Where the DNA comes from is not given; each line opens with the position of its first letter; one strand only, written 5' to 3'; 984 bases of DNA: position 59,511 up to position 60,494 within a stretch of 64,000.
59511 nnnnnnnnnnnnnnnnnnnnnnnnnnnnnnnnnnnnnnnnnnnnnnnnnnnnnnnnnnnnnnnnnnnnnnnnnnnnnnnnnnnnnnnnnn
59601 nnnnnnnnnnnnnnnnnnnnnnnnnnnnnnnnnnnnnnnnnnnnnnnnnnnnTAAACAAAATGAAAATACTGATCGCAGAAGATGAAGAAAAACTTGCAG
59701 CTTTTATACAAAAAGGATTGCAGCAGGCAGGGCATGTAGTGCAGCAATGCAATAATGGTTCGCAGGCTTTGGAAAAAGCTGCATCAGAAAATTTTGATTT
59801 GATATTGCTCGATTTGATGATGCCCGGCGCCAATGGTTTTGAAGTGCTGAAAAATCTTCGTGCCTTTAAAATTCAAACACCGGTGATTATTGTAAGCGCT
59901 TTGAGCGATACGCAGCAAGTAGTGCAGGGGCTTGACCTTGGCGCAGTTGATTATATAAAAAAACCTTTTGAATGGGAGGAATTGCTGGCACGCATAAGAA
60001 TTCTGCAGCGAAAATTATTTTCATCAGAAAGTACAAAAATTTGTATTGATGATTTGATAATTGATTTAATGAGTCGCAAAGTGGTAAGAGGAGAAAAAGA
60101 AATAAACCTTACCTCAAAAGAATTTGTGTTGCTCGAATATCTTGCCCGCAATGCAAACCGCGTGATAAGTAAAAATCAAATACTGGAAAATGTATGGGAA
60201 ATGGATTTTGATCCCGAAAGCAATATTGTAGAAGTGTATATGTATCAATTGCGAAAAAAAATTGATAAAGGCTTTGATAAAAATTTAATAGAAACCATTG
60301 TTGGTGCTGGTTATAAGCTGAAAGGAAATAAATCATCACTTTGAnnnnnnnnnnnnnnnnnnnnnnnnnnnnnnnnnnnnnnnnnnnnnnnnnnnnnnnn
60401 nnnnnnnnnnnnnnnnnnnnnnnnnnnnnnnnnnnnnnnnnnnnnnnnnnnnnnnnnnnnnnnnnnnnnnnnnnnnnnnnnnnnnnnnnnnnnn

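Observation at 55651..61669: Candidate uncharacterised envelope-stress or metal-response module: a co-regulated small protein, paralogous periplasmic proteins, two transporters and a two-component system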

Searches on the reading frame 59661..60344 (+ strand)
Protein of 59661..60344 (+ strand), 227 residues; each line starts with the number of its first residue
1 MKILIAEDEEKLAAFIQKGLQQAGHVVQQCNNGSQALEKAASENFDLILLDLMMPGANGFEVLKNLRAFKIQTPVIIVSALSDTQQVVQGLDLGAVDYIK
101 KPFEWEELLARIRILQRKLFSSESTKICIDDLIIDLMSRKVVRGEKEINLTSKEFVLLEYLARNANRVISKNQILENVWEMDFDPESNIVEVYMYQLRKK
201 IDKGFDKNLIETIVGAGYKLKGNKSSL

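Call 3: search_protein_families(library=pfam, proteins=[window:59661-60344:+], max_evalue=0.1)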
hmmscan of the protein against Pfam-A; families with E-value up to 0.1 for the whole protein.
window:59661-60344:+ (227 aa): 2 families
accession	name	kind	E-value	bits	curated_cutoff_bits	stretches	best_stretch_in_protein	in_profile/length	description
PF00072.30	Response_reg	-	2.4e-31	108.6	30.2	1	3-113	1-111/111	Response regulator receiver domain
PF00486.34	Trans_reg_C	-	3.9e-27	94.6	26.2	1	146-220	2-77/77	Transcriptional regulatory protein, C terminal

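Call 4: search_protein_families(library=ncbifam, proteins=[window:59661-60344:+], max_evalue=0.1)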
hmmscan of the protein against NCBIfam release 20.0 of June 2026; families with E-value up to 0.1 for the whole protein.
window:59661-60344:+ (227 aa): 107 families (the best 25 are shown)
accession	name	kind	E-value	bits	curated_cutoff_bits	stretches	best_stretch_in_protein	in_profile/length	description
TIGR01387.1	cztR_silR_copR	subfamily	5.9e-68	228.8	279.2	1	3-220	1-218/218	heavy metal response regulator transcription factor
NF007346.1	PRK09836.1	equivalog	8.7e-60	202.3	420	1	1-221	1-222/227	copper/silver response regulator transcription factor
NF041734.1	resp_reg_RppA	equivalog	8.9e-58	195.3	250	1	1-221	1-228/229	two-component system response regulator RppA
NF008567.0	PRK11517.1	equivalog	3.8e-57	193.2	353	1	1-224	1-222/223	response regulator transcription factor HprR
NF040689.1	MtrAB_MtrA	equivalog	6.4e-56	189.1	300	1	3-220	1-218/219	MtrAB system response regulator MtrA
TIGR02154.1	PhoB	equivalog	7.3e-53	179.2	296.2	1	2-220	4-225/226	phosphate regulon transcriptional regulator PhoB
NF045991.1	RespRegCtrARhodob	equivalog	4.5e-51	173.7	350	1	1-221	1-222/224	response regulator transcription factor CtrA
NF045944.1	ResRegRpaBCyano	equivalog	7.8e-49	166.1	330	1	4-221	1-228/229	response regulator transcription factor RpaB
NF045914.1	RespRegNblR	equivalog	4.5e-47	160.6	300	1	2-221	8-226/228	response regulator transcription factor NblR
NF053854.1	RespRegPhoBBctds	equivalog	2.1e-46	158.1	270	1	3-220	1-224/225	two-component system response regulator PhoB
NF007928.2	PRK10643.1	equivalog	6.4e-46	156.7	330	1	1-220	1-216/216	two-component system response regulator PmrA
NF041733.1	resp_reg_CseB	equivalog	1.8e-44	151.8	350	1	2-221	2-227/228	two-component system response regulator CseB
NF040534.1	resp_reg_YycF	equivalog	7.9e-43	146.4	340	1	2-223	2-230/231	response regulator YycF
NF033117.2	vanR_ACDEGLN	exception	9.8e-43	146.3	350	1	3-220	1-225/226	VanR-ABDEGLN family response regulator transcription factor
NF008296.0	PRK11083.1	equivalog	4.4e-41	140.8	273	1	2-221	5-226/228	two-component system response regulator CreB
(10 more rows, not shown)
